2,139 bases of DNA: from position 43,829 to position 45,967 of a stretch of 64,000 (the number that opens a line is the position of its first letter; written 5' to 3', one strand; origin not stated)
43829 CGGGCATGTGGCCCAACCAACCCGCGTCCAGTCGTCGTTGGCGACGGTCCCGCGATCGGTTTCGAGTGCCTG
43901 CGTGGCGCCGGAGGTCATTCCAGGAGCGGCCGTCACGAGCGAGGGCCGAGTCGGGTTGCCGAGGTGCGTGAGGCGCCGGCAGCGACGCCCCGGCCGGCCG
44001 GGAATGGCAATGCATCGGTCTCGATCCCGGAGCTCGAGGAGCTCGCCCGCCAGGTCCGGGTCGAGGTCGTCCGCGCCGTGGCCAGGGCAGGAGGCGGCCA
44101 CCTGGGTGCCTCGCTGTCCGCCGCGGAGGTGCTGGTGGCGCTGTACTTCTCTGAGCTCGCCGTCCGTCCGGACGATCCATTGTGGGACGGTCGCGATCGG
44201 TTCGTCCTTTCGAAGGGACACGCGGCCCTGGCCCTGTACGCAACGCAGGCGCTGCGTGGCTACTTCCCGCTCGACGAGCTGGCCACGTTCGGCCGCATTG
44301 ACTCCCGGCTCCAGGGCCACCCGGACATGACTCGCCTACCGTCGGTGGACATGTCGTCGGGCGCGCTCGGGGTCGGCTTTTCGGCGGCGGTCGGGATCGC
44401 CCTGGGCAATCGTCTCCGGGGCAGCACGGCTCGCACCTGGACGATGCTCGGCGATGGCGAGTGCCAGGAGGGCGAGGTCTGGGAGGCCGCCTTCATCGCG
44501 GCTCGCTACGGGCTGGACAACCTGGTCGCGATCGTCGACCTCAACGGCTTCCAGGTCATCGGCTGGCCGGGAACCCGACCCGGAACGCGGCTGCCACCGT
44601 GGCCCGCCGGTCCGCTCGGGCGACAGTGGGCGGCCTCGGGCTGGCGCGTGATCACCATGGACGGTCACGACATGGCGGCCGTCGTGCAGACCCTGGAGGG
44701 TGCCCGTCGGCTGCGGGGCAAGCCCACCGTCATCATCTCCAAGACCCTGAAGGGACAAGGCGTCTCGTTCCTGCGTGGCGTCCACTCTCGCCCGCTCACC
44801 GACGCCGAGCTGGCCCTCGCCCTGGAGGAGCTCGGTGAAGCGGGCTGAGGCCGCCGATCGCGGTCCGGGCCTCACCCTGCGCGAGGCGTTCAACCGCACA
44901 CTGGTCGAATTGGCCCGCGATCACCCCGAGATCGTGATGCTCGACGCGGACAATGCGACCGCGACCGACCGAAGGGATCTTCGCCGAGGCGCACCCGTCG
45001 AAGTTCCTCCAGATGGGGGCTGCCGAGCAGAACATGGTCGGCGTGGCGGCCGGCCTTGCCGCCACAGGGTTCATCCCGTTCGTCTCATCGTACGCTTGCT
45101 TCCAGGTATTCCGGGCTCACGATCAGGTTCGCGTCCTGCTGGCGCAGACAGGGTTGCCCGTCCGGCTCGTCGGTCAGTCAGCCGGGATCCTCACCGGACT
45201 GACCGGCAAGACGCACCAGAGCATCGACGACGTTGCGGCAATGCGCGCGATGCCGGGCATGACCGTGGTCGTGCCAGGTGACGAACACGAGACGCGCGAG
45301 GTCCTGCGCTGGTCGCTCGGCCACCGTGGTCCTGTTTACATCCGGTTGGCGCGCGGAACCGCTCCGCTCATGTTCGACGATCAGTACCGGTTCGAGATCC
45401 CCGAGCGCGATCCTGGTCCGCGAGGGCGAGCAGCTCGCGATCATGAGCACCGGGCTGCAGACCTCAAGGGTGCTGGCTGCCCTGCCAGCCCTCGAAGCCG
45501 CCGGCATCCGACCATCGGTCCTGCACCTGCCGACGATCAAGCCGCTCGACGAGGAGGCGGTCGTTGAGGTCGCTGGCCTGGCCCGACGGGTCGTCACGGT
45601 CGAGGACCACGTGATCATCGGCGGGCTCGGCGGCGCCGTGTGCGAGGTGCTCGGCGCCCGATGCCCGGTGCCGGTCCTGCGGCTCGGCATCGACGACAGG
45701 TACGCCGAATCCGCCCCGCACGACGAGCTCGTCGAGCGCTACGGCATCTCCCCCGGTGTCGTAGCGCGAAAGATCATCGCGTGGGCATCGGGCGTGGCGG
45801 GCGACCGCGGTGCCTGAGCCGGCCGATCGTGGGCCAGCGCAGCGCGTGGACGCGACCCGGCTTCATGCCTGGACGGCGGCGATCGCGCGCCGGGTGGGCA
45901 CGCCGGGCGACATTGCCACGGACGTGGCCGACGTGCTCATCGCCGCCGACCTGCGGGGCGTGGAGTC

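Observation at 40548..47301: Split transketolase, Ldh_2 reductase, carrier protein and adenylating enzyme embedded in the glycan locus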

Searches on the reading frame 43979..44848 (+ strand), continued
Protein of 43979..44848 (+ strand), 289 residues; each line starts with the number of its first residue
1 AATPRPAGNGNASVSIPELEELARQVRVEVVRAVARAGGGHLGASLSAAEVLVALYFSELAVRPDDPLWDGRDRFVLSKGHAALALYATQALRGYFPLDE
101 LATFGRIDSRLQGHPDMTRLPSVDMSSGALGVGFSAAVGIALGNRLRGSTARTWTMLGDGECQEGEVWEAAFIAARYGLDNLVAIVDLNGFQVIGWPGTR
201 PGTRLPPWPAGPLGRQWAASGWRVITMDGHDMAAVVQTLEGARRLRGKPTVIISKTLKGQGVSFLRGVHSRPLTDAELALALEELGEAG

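Call 68: search_solved_structures(query=window:43979-44848:+, max_evalue=1e-20, show_alignments=3)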
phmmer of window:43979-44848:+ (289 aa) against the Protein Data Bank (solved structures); distinct sequences matched with E-value up to 1e-20: 39.
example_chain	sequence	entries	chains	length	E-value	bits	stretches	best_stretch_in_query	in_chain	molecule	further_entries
6yak_AAA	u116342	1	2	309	1.7e-74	253.9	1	15-267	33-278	N-terminal component of the split chain transketolase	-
3ooy_A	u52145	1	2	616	4.6e-42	147.5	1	17-273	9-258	Transketolase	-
3mos_A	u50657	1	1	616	5e-42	147.4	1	17-273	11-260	Transketolase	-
4kxu_A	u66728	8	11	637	5.3e-42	147.3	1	17-273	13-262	Transketolase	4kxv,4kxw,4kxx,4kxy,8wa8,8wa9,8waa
6rjb_A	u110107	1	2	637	5.4e-42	147.3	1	17-273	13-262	Transketolase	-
6ha3_A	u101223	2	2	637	1.4e-41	145.9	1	17-273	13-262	Transketolase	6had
1qgd_A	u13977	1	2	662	5.2e-38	134.2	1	20-286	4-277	PROTEIN (TRANSKETOLASE)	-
2r5n_A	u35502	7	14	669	1.7e-37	132.5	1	20-286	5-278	Transketolase 1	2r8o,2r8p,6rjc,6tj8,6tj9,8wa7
5hht_A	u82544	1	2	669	1.7e-37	132.5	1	20-286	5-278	Transketolase 1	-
3kom_A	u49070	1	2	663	2.6e-36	128.6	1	13-285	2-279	Transketolase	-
3uk1_A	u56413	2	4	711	9.9e-36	126.7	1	22-286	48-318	Transketolase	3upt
8r3o_A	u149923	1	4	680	1.6e-34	122.7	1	21-286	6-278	Transketolase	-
5vrb_A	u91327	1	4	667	8.9e-34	120.3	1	19-278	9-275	Transketolase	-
8qmf_A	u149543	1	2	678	6.4e-33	117.5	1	21-286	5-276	Transketolase 2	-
3m34_A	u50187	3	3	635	1.7e-32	116.1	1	14-280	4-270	Transketolase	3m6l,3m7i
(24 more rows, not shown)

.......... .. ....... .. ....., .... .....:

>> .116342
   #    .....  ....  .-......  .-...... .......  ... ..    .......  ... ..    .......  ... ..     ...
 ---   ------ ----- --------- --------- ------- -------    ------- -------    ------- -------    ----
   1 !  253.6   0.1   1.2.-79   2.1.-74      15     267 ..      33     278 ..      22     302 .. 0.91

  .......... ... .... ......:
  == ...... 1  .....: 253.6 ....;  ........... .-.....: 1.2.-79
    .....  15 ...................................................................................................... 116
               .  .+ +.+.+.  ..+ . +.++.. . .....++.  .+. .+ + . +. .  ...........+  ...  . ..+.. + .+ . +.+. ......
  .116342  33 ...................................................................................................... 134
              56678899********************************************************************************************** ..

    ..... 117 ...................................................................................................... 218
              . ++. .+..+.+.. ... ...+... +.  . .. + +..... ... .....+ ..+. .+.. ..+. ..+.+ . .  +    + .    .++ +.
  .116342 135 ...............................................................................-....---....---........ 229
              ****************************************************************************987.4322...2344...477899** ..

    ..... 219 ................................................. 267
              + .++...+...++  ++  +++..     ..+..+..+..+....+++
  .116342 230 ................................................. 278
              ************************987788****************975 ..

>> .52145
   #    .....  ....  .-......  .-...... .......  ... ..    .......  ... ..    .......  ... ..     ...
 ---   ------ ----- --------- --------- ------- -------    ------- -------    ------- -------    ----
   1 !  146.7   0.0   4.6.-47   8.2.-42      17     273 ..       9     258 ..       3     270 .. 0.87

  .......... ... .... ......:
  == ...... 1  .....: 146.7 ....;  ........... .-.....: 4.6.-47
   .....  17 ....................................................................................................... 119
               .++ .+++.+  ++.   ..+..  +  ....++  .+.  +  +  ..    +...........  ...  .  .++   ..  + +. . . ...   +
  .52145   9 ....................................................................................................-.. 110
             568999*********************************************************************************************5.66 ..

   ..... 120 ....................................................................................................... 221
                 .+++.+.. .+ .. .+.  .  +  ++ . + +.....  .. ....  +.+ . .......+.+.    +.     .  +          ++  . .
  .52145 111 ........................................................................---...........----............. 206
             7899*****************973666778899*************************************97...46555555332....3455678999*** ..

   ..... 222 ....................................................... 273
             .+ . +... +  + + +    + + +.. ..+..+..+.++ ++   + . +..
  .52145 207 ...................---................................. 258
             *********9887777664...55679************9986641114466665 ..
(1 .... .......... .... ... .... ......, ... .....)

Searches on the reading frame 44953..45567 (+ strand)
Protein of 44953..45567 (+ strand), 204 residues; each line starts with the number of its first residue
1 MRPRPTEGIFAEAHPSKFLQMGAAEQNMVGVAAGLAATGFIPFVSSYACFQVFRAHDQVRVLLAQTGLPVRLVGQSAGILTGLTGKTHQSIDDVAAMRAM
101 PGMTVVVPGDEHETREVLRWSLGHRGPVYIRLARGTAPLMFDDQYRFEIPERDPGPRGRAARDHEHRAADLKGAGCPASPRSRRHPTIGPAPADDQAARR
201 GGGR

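Call 6: search_protein_families(library=pfam, proteins=[window:44953-45567:+], max_evalue=0.01)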
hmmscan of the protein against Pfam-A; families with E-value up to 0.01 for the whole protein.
window:44953-45567:+ (204 aa): 1 family
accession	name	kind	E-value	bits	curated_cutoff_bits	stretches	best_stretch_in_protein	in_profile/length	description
PF02779.29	Transket_pyr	-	4.3e-29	101.8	27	1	10-136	39-171/174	Transketolase, pyrimidine binding domain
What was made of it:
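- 44835..45817 (+): TK-like pyrimidine-binding/C-terminal subunit (327 aa once corrected). Two 1-bp insertions at 44967 and about 45397. Transket_pyr and Transketolase_C fall in different frames (call 6).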

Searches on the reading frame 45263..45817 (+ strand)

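Call 6: search_protein_families(library=pfam, proteins=[window:45263-45817:+], max_evalue=0.01)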
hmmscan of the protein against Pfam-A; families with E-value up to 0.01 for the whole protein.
window:45263-45817:+ (184 aa): 1 family
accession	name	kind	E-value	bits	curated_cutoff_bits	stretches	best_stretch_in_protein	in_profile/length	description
PF02780.25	Transketolase_C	-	4.2e-25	88.5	25.9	1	50-164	4-121/124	Transketolase, C-terminal domain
